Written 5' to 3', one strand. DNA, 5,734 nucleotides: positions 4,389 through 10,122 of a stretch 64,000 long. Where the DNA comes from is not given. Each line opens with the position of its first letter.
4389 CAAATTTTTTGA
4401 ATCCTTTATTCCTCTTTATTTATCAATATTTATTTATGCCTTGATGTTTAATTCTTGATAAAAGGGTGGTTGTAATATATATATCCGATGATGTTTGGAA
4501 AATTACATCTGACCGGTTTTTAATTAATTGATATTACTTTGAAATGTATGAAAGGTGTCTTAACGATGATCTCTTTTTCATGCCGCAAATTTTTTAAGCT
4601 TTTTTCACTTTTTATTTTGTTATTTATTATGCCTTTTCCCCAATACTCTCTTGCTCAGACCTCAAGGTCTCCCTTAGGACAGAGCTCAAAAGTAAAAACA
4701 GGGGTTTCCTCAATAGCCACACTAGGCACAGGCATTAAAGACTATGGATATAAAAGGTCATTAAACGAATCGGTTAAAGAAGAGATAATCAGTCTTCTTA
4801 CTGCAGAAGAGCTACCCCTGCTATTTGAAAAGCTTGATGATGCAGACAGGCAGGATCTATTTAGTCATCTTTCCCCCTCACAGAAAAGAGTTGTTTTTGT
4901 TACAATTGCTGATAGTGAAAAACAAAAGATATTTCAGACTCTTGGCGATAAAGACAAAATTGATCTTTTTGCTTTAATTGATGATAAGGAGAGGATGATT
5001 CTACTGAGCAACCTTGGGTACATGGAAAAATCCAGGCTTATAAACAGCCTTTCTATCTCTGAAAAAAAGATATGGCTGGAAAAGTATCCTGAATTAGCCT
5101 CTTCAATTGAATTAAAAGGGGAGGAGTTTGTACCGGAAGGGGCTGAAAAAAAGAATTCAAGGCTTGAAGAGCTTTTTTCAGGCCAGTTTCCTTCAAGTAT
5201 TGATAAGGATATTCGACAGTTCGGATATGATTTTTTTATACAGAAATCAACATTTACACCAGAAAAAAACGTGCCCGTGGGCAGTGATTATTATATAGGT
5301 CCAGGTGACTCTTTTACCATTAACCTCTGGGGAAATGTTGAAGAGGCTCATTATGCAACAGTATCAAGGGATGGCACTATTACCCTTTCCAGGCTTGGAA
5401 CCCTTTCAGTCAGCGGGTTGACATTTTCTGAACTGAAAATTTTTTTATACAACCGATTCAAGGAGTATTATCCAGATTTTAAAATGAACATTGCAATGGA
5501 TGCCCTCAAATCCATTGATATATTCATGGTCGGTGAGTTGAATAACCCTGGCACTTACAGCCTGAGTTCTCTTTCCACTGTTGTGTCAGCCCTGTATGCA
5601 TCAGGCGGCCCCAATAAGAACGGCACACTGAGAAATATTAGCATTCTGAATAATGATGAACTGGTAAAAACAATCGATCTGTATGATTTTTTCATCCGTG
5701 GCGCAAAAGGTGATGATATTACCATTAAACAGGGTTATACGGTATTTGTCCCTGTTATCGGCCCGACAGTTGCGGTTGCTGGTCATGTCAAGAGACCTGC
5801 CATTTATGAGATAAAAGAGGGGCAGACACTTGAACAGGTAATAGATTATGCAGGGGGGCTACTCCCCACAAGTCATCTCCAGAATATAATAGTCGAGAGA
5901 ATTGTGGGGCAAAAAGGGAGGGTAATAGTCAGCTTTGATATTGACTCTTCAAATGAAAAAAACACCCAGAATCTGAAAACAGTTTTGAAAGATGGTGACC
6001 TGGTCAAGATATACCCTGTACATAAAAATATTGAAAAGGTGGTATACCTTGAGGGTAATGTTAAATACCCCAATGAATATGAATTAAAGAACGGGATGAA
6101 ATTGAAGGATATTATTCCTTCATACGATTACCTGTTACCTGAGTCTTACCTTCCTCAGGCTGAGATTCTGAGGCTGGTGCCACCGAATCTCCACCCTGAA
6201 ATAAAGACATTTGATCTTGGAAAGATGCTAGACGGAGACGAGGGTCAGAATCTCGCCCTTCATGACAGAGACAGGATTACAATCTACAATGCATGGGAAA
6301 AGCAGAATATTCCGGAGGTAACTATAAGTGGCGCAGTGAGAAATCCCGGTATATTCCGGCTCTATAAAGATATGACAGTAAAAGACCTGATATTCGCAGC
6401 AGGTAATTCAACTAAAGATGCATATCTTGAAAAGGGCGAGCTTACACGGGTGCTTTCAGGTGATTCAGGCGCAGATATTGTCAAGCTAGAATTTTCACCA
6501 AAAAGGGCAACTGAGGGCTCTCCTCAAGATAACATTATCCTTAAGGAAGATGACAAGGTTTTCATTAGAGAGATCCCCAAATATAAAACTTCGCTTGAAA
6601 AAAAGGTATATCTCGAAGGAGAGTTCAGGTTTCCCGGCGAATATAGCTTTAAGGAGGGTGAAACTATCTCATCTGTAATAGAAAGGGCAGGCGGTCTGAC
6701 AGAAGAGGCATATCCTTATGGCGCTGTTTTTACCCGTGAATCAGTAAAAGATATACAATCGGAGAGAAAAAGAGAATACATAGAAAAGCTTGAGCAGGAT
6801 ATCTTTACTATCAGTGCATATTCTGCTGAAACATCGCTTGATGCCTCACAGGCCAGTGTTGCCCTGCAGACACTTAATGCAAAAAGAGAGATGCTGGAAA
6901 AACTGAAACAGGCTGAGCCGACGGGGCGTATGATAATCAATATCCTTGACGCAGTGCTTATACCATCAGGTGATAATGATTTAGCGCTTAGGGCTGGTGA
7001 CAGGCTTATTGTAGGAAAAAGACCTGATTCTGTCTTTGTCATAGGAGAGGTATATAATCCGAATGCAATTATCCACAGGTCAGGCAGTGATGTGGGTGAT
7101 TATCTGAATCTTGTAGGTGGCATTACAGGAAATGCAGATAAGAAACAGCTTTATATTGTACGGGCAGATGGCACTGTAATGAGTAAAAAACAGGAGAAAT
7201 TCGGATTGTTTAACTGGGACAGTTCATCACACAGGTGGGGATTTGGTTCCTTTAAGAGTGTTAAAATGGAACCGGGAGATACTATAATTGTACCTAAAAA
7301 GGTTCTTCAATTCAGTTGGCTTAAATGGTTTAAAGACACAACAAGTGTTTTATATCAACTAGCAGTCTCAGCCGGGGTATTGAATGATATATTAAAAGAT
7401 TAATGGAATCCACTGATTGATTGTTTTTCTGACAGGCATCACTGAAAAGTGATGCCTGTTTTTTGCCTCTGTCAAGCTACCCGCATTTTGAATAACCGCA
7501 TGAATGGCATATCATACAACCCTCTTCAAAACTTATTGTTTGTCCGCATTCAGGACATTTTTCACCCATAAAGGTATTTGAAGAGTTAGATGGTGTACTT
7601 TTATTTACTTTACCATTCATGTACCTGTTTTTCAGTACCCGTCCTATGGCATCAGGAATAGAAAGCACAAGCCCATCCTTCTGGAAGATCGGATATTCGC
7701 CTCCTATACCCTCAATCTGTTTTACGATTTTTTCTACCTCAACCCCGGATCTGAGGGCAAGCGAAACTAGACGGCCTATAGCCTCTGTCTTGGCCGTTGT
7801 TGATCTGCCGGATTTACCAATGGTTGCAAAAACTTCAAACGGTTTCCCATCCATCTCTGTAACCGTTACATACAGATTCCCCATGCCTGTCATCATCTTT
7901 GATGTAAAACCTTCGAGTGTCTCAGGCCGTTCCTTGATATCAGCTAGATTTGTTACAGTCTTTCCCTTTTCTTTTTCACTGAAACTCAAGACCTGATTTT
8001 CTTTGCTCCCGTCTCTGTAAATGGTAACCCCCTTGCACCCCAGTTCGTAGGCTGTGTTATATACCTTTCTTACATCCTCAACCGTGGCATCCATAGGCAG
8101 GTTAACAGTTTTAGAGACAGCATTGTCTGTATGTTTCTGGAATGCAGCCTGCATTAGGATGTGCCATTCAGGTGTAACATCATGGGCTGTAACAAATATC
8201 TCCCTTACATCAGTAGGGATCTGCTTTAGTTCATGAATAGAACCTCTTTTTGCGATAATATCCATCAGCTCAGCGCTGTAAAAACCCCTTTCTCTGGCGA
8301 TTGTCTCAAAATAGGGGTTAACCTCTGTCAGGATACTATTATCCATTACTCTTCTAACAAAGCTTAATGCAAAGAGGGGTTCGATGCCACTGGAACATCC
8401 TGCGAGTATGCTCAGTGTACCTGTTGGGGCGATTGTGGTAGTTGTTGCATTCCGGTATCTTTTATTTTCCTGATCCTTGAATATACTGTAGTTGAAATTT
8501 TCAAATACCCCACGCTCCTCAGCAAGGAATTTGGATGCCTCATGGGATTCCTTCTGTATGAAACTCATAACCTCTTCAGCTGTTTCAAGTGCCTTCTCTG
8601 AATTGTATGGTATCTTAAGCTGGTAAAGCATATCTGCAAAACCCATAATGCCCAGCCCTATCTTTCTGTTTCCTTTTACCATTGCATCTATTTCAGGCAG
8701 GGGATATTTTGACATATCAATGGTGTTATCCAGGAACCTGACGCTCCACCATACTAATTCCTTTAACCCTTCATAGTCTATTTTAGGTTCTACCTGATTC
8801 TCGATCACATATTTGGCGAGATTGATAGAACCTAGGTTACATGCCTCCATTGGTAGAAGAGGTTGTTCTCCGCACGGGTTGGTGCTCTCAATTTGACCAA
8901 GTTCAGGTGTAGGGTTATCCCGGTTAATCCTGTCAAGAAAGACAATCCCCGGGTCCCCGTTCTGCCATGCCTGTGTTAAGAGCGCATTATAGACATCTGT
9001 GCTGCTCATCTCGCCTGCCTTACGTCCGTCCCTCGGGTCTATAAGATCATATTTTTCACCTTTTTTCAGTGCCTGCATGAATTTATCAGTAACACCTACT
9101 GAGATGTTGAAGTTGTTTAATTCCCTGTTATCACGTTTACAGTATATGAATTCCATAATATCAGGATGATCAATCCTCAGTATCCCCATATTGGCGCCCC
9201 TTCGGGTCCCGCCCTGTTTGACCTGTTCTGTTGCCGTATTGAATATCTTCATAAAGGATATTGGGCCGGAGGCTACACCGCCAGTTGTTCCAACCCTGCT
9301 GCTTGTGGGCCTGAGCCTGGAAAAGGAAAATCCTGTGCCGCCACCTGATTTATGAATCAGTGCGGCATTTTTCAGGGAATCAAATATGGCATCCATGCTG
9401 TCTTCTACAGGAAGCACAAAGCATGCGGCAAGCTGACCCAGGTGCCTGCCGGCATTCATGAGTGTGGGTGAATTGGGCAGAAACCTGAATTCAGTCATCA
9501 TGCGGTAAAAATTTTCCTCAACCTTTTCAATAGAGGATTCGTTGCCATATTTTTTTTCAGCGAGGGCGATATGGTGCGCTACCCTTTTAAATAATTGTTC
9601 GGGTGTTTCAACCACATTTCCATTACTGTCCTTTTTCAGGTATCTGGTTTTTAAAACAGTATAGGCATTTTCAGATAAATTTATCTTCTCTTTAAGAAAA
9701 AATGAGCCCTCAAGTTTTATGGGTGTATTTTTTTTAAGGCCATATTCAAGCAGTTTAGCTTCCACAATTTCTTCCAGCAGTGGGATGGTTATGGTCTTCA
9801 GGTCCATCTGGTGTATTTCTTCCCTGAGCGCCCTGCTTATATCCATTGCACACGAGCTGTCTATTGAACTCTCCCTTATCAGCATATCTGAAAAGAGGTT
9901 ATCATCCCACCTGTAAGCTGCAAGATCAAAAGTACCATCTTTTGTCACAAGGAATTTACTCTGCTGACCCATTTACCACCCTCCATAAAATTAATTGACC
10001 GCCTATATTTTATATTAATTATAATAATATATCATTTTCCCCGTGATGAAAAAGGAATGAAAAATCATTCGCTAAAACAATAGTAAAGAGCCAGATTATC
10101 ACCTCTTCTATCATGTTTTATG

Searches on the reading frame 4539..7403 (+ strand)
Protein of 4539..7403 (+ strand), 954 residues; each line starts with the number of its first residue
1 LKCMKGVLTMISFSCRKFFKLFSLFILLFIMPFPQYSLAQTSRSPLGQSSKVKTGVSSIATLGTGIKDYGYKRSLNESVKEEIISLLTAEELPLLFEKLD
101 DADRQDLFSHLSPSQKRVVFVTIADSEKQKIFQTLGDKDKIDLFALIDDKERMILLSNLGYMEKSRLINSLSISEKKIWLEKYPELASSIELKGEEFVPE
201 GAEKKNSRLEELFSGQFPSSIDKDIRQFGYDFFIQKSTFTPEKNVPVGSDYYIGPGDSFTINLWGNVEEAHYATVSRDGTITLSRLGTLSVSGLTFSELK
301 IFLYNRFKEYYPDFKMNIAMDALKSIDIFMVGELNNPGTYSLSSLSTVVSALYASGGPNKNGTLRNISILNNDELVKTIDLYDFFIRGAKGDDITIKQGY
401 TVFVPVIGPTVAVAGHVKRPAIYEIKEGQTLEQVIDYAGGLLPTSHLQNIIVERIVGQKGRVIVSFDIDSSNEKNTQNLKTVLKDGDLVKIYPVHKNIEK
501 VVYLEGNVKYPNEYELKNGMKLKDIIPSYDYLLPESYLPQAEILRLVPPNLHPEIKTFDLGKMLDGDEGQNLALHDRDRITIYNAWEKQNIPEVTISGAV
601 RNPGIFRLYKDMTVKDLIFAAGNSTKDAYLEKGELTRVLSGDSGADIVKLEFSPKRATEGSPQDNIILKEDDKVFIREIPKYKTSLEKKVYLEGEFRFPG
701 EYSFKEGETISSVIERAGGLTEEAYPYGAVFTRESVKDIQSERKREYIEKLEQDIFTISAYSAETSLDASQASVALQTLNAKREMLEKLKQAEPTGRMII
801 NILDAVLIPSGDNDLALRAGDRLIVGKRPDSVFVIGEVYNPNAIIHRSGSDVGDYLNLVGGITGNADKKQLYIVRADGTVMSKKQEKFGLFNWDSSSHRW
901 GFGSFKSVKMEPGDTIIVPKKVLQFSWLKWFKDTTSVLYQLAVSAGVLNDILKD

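Call 56: search_protein_families(library=pfam, proteins=[window:4539-7403:+], max_evalue=0.00001)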
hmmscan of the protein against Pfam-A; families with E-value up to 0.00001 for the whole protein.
window:4539-7403:+ (954 aa): 4 families
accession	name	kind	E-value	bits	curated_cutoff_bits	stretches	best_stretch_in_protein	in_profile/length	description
PF10531.15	SLBB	-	1.5e-50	169.3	27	3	411-463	2-52/55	SLBB domain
PF22461.2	SLBB_2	-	1.8e-31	108.5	27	1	411-489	3-77/79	SLBB domain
PF02563.21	Poly_export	-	1.3e-16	61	28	1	246-319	2-75/77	Polysaccharide biosynthesis/export protein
PF03448.22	MgtE_N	-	2.2e-07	31.8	25.9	1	91-177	5-91/102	MgtE intracellular N domain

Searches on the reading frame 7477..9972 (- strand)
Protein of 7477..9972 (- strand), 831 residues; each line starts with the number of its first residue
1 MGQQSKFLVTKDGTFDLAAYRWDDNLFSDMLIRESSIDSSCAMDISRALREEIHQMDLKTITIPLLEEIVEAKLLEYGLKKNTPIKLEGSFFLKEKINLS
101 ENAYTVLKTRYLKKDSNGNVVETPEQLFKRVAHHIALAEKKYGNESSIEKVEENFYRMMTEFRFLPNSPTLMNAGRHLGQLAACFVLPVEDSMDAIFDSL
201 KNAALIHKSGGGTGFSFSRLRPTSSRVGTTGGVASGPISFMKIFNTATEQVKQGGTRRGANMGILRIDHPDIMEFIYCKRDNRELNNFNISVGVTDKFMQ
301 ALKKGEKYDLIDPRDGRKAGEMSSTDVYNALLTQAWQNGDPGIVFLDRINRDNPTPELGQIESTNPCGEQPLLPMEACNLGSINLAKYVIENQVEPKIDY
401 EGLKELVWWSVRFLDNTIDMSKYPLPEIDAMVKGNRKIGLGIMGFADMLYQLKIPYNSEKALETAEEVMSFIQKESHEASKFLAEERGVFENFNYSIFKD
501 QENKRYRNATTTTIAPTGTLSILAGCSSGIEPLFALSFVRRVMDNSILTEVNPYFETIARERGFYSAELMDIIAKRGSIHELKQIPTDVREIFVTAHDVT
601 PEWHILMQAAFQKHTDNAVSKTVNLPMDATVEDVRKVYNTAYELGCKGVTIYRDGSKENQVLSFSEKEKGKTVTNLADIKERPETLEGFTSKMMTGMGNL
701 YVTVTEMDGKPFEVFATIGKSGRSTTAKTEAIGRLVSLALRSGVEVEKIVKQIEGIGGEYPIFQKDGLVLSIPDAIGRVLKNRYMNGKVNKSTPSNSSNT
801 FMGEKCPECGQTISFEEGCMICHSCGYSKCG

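Call 56: search_protein_families(library=pfam, proteins=[window:7477-9972:-], max_evalue=0.00001)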
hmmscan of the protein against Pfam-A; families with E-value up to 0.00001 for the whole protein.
window:7477-9972:- (831 aa): 3 families
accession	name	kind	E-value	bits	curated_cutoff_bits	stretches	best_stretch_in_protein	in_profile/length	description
PF02867.20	Ribonuc_red_lgC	-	1.8e-135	453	23.9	2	182-500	1-346/523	Ribonucleotide reductase, barrel domain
PF00317.26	Ribonuc_red_lgN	-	4.1e-25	88.1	28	1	99-178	3-76/77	Ribonucleotide reductase, all-alpha domain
PF12637.14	TSCPD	-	2.2e-21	76.4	22.8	1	691-782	5-86/88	TSCPD domain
